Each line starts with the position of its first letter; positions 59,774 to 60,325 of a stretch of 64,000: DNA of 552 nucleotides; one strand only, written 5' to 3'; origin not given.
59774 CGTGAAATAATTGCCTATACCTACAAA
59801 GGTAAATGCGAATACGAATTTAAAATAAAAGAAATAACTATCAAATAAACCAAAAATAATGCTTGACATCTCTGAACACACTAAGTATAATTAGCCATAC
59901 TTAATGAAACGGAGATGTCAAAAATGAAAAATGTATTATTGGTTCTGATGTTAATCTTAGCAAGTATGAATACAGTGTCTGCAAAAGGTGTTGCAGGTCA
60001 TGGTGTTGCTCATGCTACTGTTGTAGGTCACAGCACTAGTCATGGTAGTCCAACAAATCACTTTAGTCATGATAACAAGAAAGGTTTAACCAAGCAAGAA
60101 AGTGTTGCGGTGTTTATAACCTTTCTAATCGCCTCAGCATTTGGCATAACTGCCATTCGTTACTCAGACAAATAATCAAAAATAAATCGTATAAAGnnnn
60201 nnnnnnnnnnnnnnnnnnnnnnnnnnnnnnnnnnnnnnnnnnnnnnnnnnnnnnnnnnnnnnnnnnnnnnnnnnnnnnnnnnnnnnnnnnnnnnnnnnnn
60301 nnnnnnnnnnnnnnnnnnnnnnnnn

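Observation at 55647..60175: Three paralogous His-rich, secreted, C-terminally anchored mini-proteins: candidate periplasmic metal binders on a pmoC phage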

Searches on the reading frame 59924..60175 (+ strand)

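Call 5: search_protein_families(library=pfam, proteins=[window:59924-60175:+], max_evalue=10)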
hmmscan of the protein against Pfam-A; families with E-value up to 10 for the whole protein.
window:59924-60175:+ (83 aa): 1 family
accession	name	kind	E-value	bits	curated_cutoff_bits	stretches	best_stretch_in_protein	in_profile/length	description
PF16981.10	Chi-conotoxin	-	0.77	10.5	27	1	4-32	6-34/60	chi-Conotoxin or t superfamily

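Call 6: search_protein_families(library=phrogs, proteins=[window:59924-60175:+], max_evalue=10)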
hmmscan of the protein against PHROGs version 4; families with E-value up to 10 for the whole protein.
window:59924-60175:+ (83 aa): 1 family
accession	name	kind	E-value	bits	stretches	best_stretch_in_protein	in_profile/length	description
phrog_29814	-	unknown function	0.27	12.5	1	1-55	1-51/78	-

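Call 76: search_protein_families(library=ncbifam, proteins=[window:59924-60175:+], max_evalue=1)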
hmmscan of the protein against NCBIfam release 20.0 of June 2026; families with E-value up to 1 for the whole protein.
window:59924-60175:+ (83 aa): 0 families
